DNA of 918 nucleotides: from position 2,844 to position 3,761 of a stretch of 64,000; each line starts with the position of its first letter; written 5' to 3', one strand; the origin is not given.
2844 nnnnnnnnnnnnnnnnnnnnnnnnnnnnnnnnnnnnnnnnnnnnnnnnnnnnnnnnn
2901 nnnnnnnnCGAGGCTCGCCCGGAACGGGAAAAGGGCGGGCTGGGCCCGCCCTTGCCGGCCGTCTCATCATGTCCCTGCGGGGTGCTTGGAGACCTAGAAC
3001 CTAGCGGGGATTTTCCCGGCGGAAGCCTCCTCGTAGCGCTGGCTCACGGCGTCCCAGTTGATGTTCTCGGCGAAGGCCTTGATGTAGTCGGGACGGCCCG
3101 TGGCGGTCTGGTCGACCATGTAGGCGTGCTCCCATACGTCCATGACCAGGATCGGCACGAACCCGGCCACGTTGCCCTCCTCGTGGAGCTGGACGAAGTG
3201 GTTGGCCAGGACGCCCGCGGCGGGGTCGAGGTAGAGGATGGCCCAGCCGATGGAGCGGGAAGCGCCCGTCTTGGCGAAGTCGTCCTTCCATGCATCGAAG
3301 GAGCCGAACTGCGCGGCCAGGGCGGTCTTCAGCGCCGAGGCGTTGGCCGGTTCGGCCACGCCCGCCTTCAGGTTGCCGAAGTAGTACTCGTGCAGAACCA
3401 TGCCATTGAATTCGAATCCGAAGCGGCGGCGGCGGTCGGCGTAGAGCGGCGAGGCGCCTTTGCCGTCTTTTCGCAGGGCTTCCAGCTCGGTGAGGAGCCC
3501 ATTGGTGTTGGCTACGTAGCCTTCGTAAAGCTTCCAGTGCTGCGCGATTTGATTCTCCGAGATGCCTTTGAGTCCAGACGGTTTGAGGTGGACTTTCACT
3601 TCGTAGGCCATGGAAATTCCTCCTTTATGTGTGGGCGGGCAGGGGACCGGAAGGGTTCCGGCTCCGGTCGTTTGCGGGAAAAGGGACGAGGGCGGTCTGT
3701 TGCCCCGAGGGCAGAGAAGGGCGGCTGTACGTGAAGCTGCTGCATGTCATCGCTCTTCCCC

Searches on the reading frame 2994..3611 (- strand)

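Call 38: search_protein_families(library=pfam, proteins=[window:2994-3611:-], max_evalue=0.000001)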
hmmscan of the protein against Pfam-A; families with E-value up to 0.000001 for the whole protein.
window:2994-3611:- (205 aa): 1 family
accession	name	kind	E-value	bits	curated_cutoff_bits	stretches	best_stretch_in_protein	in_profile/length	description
PF02777.23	Sod_Fe_C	-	8.3e-25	87.2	20.9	1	92-192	3-102/102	Iron/manganese superoxide dismutases, C-terminal domain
